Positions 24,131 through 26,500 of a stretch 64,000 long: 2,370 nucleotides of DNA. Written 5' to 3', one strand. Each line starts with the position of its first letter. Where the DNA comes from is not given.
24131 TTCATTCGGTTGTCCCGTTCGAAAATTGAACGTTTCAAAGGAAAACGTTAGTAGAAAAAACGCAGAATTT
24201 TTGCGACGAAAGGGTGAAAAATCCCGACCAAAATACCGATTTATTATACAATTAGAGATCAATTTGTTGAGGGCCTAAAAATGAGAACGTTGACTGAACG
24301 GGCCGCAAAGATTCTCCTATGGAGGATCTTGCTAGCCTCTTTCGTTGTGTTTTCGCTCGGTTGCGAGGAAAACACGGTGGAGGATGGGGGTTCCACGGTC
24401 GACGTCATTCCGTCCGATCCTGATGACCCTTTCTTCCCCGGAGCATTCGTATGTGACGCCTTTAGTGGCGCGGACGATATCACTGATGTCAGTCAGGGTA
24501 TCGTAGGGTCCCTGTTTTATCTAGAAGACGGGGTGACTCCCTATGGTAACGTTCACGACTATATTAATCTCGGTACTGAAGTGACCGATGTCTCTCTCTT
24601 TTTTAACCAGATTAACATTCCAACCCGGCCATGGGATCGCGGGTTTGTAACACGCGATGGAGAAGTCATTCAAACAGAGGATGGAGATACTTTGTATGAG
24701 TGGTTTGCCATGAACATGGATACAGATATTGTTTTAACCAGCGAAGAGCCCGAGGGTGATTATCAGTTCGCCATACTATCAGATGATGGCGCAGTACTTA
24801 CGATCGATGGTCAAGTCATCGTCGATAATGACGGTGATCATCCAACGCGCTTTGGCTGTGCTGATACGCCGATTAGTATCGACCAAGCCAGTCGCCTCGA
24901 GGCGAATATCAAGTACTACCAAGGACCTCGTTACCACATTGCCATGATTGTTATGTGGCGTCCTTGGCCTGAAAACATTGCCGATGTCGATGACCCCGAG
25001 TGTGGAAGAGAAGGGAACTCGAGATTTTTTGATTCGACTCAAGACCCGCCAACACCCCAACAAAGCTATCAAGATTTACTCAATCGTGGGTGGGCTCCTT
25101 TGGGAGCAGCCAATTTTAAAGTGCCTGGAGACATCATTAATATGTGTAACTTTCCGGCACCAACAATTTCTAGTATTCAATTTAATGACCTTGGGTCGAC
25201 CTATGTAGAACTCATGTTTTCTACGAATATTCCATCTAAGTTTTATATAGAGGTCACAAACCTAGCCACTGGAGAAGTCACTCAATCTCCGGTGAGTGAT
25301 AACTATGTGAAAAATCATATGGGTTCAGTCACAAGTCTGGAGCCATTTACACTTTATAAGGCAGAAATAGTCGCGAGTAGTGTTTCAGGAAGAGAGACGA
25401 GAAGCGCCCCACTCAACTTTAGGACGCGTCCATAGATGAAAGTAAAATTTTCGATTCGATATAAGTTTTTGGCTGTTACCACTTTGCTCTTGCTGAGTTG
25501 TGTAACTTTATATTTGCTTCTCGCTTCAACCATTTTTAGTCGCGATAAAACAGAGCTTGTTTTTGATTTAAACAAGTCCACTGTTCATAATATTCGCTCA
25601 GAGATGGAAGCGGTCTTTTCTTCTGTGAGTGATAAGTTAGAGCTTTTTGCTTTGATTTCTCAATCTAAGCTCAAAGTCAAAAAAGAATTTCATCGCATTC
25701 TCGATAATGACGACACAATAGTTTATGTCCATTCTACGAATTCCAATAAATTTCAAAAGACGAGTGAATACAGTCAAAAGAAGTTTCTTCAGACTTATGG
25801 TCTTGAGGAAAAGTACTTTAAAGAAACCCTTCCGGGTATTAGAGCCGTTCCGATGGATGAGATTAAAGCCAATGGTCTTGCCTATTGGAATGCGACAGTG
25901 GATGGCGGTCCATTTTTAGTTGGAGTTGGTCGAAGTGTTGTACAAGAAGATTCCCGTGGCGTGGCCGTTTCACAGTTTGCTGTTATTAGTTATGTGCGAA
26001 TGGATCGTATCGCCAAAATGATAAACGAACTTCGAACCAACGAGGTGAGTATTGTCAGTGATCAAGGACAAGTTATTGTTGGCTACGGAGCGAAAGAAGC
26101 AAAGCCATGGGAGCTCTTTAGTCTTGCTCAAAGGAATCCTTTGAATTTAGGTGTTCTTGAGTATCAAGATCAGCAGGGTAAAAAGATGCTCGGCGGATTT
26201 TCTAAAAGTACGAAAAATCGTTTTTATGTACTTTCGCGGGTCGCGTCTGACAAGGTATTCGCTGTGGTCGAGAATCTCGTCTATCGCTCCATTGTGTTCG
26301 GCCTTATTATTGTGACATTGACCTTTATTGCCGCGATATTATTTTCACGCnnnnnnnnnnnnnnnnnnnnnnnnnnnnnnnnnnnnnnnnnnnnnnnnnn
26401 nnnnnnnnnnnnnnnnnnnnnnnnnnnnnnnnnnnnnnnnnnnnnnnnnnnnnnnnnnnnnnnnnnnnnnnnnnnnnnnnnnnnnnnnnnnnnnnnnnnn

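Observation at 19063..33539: A 14.5-kb envelope locus may form one undescribed surface sensing/attachment system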

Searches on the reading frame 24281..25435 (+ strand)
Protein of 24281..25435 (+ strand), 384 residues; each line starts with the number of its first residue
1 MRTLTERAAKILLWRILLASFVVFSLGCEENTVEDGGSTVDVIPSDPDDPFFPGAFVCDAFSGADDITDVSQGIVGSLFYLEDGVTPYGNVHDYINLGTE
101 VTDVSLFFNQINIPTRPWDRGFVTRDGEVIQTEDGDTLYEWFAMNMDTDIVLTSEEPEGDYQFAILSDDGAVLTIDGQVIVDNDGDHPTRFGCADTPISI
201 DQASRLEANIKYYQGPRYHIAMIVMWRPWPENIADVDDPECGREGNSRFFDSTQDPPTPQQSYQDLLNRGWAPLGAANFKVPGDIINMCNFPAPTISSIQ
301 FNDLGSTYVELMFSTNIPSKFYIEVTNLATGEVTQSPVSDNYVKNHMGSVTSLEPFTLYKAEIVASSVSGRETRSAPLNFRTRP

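Call 3: search_protein_families(library=pfam, proteins=[window:24281-25435:+], max_evalue=0.1)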
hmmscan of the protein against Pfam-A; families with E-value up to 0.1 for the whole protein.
window:24281-25435:+ (384 aa): 2 families
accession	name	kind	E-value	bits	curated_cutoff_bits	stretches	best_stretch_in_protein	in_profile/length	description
PF07691.17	PA14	-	2e-06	28.1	24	1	158-212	59-112/147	PA14 domain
PF00041.27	fn3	-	0.0051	17.4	25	1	295-380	4-83/84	Fibronectin type III domain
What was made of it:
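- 24281..25435 (+): G7, 384 aa. Lipoprotein with a PA14-like domain and a C-terminal FN3 domain. It is the first gene of the conserved core. Pfam PA14, 28.1 bits, and fn3 (call 3).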

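Call 8: search_protein_families(library=ncbifam, proteins=[window:24281-25435:+], max_evalue=1)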
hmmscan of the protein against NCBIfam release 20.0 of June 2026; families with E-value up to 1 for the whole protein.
window:24281-25435:+ (384 aa): 0 families

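Call 11: find_homologous_proteins(query=window:24281-25435:+, max_evalue=0.001)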
Query window:24281-25435:+ (384 aa): 426 proteins with E <= 0.001 among 2932 candidates; the best 120 are listed.
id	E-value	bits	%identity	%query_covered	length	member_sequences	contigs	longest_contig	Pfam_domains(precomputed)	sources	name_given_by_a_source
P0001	8.8e-256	866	97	100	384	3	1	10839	PF07691.18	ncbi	-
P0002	1.0e-105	372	46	98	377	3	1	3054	PF07691.18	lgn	-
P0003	7.4e-103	363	46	96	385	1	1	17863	PF00041.28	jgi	jgi:hypothetical protein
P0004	3.5e-99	351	45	96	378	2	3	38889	PF00041.28,PF16656.12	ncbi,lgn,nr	ncbi:MAG: hypothetical protein IT288_06780 [Bdellovibrionales bacterium]|nr:hypothetical protein [Bd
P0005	9.2e-96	339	45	95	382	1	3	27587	PF00041.28,PF16656.12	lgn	-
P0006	1.5e-95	339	44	97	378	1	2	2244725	PF00041.28,PF16656.12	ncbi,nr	ncbi:MAG: hypothetical protein H6624_07515 [Bdellovibrionaceae bacterium]|nr:hypothetical protein [B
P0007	5.5e-95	337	42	99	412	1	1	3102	PF00041.28,PF16656.12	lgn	-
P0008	1.9e-94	335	44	97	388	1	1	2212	PF00041.28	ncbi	ncbi:MAG: hypothetical protein AAF202_05780 [Pseudomonadota bacterium]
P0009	1.3e-93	332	46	90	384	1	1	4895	-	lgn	-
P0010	2.9e-92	328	45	95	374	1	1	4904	PF07691.18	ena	-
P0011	2.0e-90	322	44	99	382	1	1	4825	PF00041.28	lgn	-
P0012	1.2e-89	319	47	85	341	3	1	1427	-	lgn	-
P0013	4.8e-89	317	42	97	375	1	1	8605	PF00041.28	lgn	-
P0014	8.8e-89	316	41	93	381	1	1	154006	-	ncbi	-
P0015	3.1e-88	315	41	97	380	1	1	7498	PF00041.28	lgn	-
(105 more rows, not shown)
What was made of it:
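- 24281..25435 (+): 426 homologues, all those named being Bdellovibrionota (call 11).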

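Call 13: find_related_loci(query=A1, collection=genome_contigs, flank=10000)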
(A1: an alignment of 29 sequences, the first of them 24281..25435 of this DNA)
Query A1 (384 aa) in genome_contigs; peptide patterns used: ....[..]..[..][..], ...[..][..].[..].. (x = any residue, [..] = any of these).
198 stretches matched a pattern; 177 encode a relative of the query (tblastn E <= 1e-3); the best 80 are kept; 80 distinct loci.
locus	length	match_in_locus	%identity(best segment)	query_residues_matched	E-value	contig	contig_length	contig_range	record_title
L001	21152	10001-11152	97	1-384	0e+0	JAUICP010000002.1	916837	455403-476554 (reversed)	MAG: Bdellovibrionia bacterium isolate 7_bin.39 NODE_10_length_916837_cov_5.488884, whole genome shotgun sequence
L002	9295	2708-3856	70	1-384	0e+0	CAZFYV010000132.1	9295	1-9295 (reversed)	MAG TPA_asm: uncultured Pseudobdellovibrionaceae bacterium isolate SRP135972_co2_295 genome assembly, contig: NODE_9602_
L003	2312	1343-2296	51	10-319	3e-112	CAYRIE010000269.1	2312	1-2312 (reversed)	MAG TPA_asm: uncultured Pseudobdellovibrionaceae bacterium isolate SRP220891_co3_143 genome assembly, contig: NODE_12714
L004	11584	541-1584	44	44-383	1e-97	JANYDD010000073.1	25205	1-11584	MAG: Bdellovibrio sp. isolate 336R_metabinner_40 336R_k141_2216937, whole genome shotgun sequence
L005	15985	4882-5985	45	17-383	2e-96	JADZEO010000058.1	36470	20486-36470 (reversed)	MAG: Bdellovibrionales bacterium isolate SJ826 c_000000467099, whole genome shotgun sequence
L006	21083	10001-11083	41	27-383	2e-91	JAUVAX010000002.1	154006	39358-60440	MAG: Pseudobdellovibrionaceae bacterium isolate CSMAG_230 CSMAG_230_k127_6119417_length_154006_cov_10.5159, whole genome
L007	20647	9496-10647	42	29-383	2e-88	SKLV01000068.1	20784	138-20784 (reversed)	MAG: Bdellovibrionales bacterium isolate CSSed162cmA_222 CSSed16-2cmA-5238, whole genome shotgun sequence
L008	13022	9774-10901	40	12-379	7e-88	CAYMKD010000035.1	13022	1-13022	MAG TPA_asm: uncultured Pseudobdellovibrionaceae bacterium isolate SRP329715_co2_99 genome assembly, contig: NODE_8934_l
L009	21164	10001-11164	38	3-382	5e-88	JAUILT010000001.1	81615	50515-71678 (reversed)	MAG: Bdellovibrionia bacterium isolate Co_bin.56 NODE_2609_length_81615_cov_1.141088, whole genome shotgun sequence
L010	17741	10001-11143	39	1-382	2e-87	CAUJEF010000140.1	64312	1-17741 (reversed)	MAG: Bdellovibrionota bacterium isolate KLAP141 genome assembly, contig: KLAP141_130904, whole genome shotgun sequence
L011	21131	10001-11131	39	7-382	4e-87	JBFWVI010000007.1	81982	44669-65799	MAG: Bdellovibrionales bacterium isolate CA_2019_TPBF_90 NODE_2461_length_81982_cov_11.126003_TPBF, whole genome shotgun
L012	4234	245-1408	41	16-382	1e-86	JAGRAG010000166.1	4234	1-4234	MAG: Bdellovibrionales bacterium isolate HKST-UBA12 2015-01-06_1_(paired)_contig_462226, whole genome shotgun sequence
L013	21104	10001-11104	40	12-382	1e-84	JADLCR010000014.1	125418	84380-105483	MAG: Oligoflexia bacterium isolate SJ240 c_000000180451, whole genome shotgun sequence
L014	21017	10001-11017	42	67-383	2e-83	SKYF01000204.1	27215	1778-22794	MAG: Bdellovibrionales bacterium isolate CSSed162cmB_279 CSSed16-2cmB-2911, whole genome shotgun sequence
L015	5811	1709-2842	37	12-382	5e-83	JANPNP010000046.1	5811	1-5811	MAG: Bdellovibrionales bacterium isolate VAR_87_metabat_254 VAR_87_k141_5334941, whole genome shotgun sequence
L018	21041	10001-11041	43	34-383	2e-82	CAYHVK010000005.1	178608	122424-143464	MAG TPA_asm: uncultured Pseudobdellovibrionaceae bacterium isolate ERP119705_co17_1025 genome assembly, contig: NODE_24_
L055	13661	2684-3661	39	6-316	1e-66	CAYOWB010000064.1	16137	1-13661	MAG TPA_asm: uncultured Bacteriovoracaceae bacterium isolate SRP290908_co2_381 genome assembly, contig: NODE_4835_length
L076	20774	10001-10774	44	40-294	4e-60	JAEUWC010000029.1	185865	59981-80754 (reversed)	MAG: Bdellovibrionales bacterium isolate new MAG-397 k141_1521152, whole genome shotgun sequence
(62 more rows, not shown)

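Call 58: search_protein_families(library=pfam, proteins=[L001:16895-18103:+, L055:11456-12745:+, L013:14967-15719:-, L006:19608-20525:+, L076:18293-19636:+, L003:808-1086:-, L003:435-839:-, L002:2208-2474:-], max_evalue=0.01)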
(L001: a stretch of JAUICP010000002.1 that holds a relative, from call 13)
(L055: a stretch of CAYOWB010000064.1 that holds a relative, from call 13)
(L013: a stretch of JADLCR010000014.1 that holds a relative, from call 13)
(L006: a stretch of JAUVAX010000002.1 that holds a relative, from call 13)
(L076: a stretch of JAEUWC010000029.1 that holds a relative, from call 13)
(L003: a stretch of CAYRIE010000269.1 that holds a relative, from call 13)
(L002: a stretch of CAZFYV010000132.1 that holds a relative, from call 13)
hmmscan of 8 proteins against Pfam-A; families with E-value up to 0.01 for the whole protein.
L001:16895-18103:+ (402 aa): 0 families

L055:11456-12745:+ (429 aa): 17 families
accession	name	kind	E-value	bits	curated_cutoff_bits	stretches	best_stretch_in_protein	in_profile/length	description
PF00072.30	Response_reg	-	6.6e-40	136.2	30.2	2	143-260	1-111/111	Response regulator receiver domain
PF07719.23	TPR_2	-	3.6e-12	45.8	27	1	374-406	1-33/34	Tetratricopeptide repeat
PF13181.12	TPR_8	-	5.8e-12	45.2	25.7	1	374-406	1-33/34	Tetratricopeptide repeat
PF14559.12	TPR_19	-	5.7e-11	43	25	1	283-326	2-45/68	Tetratricopeptide repeat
PF13428.12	TPR_14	-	4.8e-08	33.4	23.5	0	273-313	2-42/44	Tetratricopeptide repeat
PF13431.12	TPR_17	-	3.5e-07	30.4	24.4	0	328-361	1-34/34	Tetratricopeptide repeat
PF00515.34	TPR_1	-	1.7e-06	28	27.8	0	374-406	1-33/34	Tetratricopeptide repeat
PF13432.12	TPR_16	-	3.1e-06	28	32.7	1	277-334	2-59/65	Tetratricopeptide repeat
PF13414.12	TPR_11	-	5.6e-06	26.4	26.8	0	321-352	9-40/42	TPR repeat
PF12895.13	ANAPC3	-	1.1e-05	26.1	27.2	0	267-321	18-71/82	Anaphase-promoting complex, cyclosome, subunit 3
PF13371.12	TPR_9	-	0.00026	21.4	35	0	273-311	30-68/73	Tetratricopeptide repeat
PF13429.12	TPR_15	-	0.00026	20.9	26.2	0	311-370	219-278/280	Tetratricopeptide repeat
PF21545.3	T7SS_EccA1_N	-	0.0004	20.2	27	0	346-416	174-246/272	T7SS, ESX-1 secretion system protein EccA1, N-terminal domain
PF20308.4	TPR-S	-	0.0027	18.7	27.6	0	326-394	6-72/102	Tetratricopeptide Repeats-Sensor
PF13424.12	TPR_12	-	0.004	17.8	30.1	0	307-335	46-74/77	Tetratricopeptide repeat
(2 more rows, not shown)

L013:14967-15719:- (250 aa): 15 families
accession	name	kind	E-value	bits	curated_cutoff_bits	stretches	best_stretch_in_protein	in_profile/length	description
PF00072.30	Response_reg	-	2e-22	79.9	30.2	1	14-130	1-110/111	Response regulator receiver domain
PF13428.12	TPR_14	-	6e-08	33.1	23.5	1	169-209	4-44/44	Tetratricopeptide repeat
PF14559.12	TPR_19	-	6.9e-08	33.2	25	1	177-228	2-53/68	Tetratricopeptide repeat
PF07719.23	TPR_2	-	8.7e-08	32.2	27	1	200-230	1-31/34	Tetratricopeptide repeat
PF00515.34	TPR_1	-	1.7e-06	28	27.8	1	200-229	1-30/34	Tetratricopeptide repeat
PF13424.12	TPR_12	-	7.5e-06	26.5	30.1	1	175-229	12-74/77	Tetratricopeptide repeat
PF13432.12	TPR_16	-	1.4e-05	25.9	32.7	1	170-225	1-56/65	Tetratricopeptide repeat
PF13181.12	TPR_8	-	2.1e-05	24.8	25.7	1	200-230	1-31/34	Tetratricopeptide repeat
PF13431.12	TPR_17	-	5.5e-05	23.6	24.4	1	188-220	1-33/34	Tetratricopeptide repeat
PF25058.1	ARM_TT21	-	5.9e-05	23.5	27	1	86-244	4-138/155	Tetratricopeptide repeat protein 21 ARM repeat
PF13414.12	TPR_11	-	0.00013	22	26.8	1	176-213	4-41/42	TPR repeat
PF13174.12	TPR_6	-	0.0014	19.5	26.3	0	203-224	3-24/33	Tetratricopeptide repeat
PF12895.13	ANAPC3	-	0.0028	18.4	27.2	1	180-239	3-61/82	Anaphase-promoting complex, cyclosome, subunit 3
PF13176.12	TPR_7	-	0.0033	17.8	27.9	0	206-228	5-29/36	Tetratricopeptide repeat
PF13371.12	TPR_9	-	0.0056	17.1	35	0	177-229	6-58/73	Tetratricopeptide repeat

L006:19608-20525:+ (305 aa): 4 families
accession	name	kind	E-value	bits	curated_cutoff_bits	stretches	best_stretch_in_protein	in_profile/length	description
PF00990.26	GGDEF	-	9.1e-38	130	23.8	1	142-299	2-161/161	Diguanylate cyclase, GGDEF domain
PF00072.30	Response_reg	-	4.8e-28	98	30.2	1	8-118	1-111/111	Response regulator receiver domain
PF24898.2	GGDEF_GdpP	-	2.8e-05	24.8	30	1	218-301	42-117/126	Cyclic-di-AMP phosphodiesterase GdpP-like, GGDEF domain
PF04723.20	GRDA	-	0.0024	18.1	22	1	197-245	39-88/147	Glycine reductase complex selenoprotein A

L076:18293-19636:+ (447 aa): 16 families
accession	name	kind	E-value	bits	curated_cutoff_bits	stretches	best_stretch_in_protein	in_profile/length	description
PF00072.30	Response_reg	-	3.8e-42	143.4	30.2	2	15-129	1-110/111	Response regulator receiver domain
PF14559.12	TPR_19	-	5.2e-12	46.3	25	2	283-317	1-35/68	Tetratricopeptide repeat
PF07719.23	TPR_2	-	1e-10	41.3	27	1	379-411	2-34/34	Tetratricopeptide repeat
PF13181.12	TPR_8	-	2.6e-10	40.1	25.7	1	379-411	2-34/34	Tetratricopeptide repeat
PF13428.12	TPR_14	-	1.1e-08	35.3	23.5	1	379-414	2-37/44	Tetratricopeptide repeat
PF13414.12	TPR_11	-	1.3e-08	34.8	26.8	1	385-410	1-26/42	TPR repeat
PF13432.12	TPR_16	-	6.7e-08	33.3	32.7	1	349-410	2-63/65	Tetratricopeptide repeat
PF23914.1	TPR_CcmH_CycH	-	2.6e-07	31.1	42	1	384-413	56-85/158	Cytochrome c-type biogenesis protein H TPR domain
PF13431.12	TPR_17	-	6.3e-07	29.6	24.4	0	374-399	9-34/34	Tetratricopeptide repeat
PF00515.34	TPR_1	-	1.5e-05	25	27.8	1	382-411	5-34/34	Tetratricopeptide repeat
PF12895.13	ANAPC3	-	5.7e-05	23.8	27.2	1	326-404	5-82/82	Anaphase-promoting complex, cyclosome, subunit 3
PF13371.12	TPR_9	-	0.00014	22.3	35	1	353-417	4-68/73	Tetratricopeptide repeat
PF13174.12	TPR_6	-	0.0027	18.7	26.3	1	382-410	4-32/33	Tetratricopeptide repeat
PF25062.1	ARM_TT21_N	-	0.0029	17.8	40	0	292-354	155-212/222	Tetratricopeptide repeat protein 21 N-terminal ARM repeat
PF13424.12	TPR_12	-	0.0031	18.1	30.1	0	383-408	50-75/77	Tetratricopeptide repeat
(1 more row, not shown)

L003:808-1086:- (92 aa): 2 families
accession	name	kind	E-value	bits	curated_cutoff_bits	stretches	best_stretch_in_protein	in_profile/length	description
PF04964.19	Flp_Fap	-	0.00035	20.8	32.2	1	14-55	3-44/46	Flp/Fap pilin component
PF04021.17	Class_IIIsignal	-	0.0014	18.9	23.7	1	16-34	1-19/27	Class III signal peptide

L003:435-839:- (134 aa): 0 families

L002:2208-2474:- (88 aa): 1 family
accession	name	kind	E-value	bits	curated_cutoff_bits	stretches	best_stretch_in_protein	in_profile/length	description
PF04964.19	Flp_Fap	-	4.2e-05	23.7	32.2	1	10-51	4-45/46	Flp/Fap pilin component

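Call 61: search_solved_structures(query=A1, max_evalue=1)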
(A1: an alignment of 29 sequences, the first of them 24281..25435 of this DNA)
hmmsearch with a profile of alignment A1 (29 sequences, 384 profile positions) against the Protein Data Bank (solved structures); distinct sequences matched with E-value up to 1: 149 (the best 60 are shown).
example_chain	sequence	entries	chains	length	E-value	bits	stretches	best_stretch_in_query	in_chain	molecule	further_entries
7y8s_A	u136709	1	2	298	1.3e-08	37.2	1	298-382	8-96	Dscam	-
4yh7_A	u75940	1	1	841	2.6e-08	36.2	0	297-383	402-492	Receptor-type tyrosine-protein phosphatase delta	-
1x5g_A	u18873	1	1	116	5.2e-08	35.3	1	299-382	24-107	Neogenin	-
6xay_A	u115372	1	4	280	9.9e-08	34.3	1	297-380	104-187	Fibronectin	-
6tpw_A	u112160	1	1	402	1.4e-07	33.9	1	298-382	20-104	Receptor-type tyrosine-protein phosphatase F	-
1fnh_A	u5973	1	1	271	3.6e-07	32.5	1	300-369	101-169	PROTEIN (FIBRONECTIN)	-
3r8q_A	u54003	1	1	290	3.8e-07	32.4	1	300-369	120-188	Fibronectin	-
6iaa_A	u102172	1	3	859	3.9e-07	32.4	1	300-378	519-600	Roundabout homolog 2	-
6xax_B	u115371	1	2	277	5.8e-07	31.8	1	297-373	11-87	Fibronectin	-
7u08_A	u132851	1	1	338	1.9e-06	30.1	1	292-362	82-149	Receptor-type tyrosine-protein phosphatase eta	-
8q6t_I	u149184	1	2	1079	4.3e-06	29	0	300-380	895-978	Titin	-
3t1w_A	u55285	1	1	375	8.5e-06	28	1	292-376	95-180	four-domain fibronectin fragment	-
4pbx_A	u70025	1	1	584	9.1e-06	27.9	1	301-382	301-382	Receptor-type tyrosine-protein phosphatase S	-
7e72_E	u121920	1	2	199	1e-05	27.7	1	296-373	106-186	Angiopoietin-1 receptor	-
4yfe_A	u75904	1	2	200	1.3e-05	27.4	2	297-382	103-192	Receptor-type tyrosine-protein phosphatase delta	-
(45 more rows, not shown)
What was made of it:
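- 24281..25435 (+): The family profile hits FN3 structures at E 1e-8 (call 61).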

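Call 63: search_protein_families(library=pfam, alignment_id=A1, max_evalue=0.01)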
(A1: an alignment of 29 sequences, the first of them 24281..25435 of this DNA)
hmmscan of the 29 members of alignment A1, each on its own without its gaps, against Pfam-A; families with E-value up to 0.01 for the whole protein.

A. member 1, window:24281-25435:+ (384 aa): 2 families
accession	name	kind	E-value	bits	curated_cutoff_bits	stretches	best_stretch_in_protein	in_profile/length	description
PF07691.17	PA14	-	2e-06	28.1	24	1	158-212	59-112/147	PA14 domain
PF00041.27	fn3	-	0.0051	17.4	25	1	295-380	4-83/84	Fibronectin type III domain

B. families by the number of members that match (of 29 scanned): 7 families
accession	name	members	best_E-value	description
PF00041.27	fn3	26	2.6e-08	Fibronectin type III domain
PF16656.11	Pur_ac_phosph_N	24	3.7e-07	Purple acid Phosphatase, N-terminal domain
PF07691.17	PA14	10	9.3e-07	PA14 domain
PF17425.8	Arylsulfotran_N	2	0.0058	Arylsulfotransferase Ig-like domain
PF25059.1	FN3_DSCAM-DSCAML_C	1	0.00037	DSCAM/DSCAML C-terminal Fn3-like domain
PF10528.15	GLEYA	1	0.0033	GLEYA domain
PF16893.11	fn3_2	1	0.0071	Fibronectin type III domain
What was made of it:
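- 24281..25435 (+): PA14 is detected in 10 of 29 family members and fn3 in 26 of 29 (call 63).
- On PA14 domain proteins: 10 of 29 family members match at E<=0.01 (call 63).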

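Call 70: search_solved_structures(query=L006:19608-20525:+, max_evalue=1e-20)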
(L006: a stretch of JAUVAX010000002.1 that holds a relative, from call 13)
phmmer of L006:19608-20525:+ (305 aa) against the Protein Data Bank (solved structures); distinct sequences matched with E-value up to 1e-20: 23.
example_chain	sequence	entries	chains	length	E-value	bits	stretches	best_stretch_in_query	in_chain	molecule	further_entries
2wb4_A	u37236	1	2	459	2.7e-43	151.5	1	80-301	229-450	DIGUANYLATE CYCLASE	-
9g85_A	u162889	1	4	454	2.8e-43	151.4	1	80-301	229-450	Response regulator PleD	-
1w25_A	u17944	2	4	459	3.2e-43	151.2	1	80-301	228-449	STALKED-CELL DIFFERENTIATION CONTROLLING PROTEIN | RESPONSE REGULATOR PLED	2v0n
9g86_A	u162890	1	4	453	3.3e-43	151.2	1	80-301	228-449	Response regulator PleD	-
6zxm_A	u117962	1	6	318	6.5e-42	146.9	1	5-300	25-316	Putative GGDEF/response regulator receiver domain protein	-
6zxc_A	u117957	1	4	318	5.2e-40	140.7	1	5-300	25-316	Putative GGDEF/response regulator receiver domain protein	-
6zxb_A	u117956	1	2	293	1.3e-39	139.4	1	6-300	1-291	Putative GGDEF/response regulator receiver domain protein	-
3i5a_A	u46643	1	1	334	3.2e-38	134.8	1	7-301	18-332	Response regulator/GGDEF domain protein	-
3bre_A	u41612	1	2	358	3.6e-37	131.3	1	8-301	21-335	Probable two-component response regulator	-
6d9m_A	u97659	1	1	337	3.5e-36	128.1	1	143-300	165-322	Fusion protein of Endolysin,Response receiver sensor diguanylate cyclase, GAF domain-conta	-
3ign_A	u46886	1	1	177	1.2e-29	106.7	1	143-301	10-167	Diguanylate cyclase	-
3i5c_A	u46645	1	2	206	5.1e-28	101.3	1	115-301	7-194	Fusion of General control protein GCN4 and WSPR response regulator protein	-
6et7_A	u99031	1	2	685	1.7e-27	99.6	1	121-301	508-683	Diguanylate cyclase (GGDEF) domain-containing protein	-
5llw_B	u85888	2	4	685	3.2e-27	98.7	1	117-301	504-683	Diguanylate cyclase (GGDEF) domain-containing protein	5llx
5euh_A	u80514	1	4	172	8e-27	97.4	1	144-301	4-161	Putative GGDEF domain membrane protein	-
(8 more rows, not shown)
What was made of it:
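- Tried and rejected: PDB sequence hits are generic REC-GGDEF proteins (PleD and WspR-like; call 70).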

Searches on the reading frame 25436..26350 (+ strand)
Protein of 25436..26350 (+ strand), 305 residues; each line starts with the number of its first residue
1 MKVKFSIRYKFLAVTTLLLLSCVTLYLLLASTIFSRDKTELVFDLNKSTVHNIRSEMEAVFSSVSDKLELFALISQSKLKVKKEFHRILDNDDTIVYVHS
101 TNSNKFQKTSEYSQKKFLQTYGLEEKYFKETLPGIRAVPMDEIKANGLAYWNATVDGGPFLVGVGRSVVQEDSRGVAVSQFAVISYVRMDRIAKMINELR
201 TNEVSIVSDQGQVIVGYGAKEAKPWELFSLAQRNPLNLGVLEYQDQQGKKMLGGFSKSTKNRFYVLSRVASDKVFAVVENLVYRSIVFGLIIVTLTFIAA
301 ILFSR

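Call 62: search_solved_structures(query=window:25436-26350:+, max_evalue=10)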
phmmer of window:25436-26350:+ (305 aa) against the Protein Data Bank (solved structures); distinct sequences matched with E-value up to 10: 1.
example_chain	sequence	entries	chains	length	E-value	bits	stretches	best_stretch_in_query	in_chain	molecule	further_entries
5vym_A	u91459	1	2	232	0.86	12.3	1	198-239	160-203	Beta-galactosidase BgaB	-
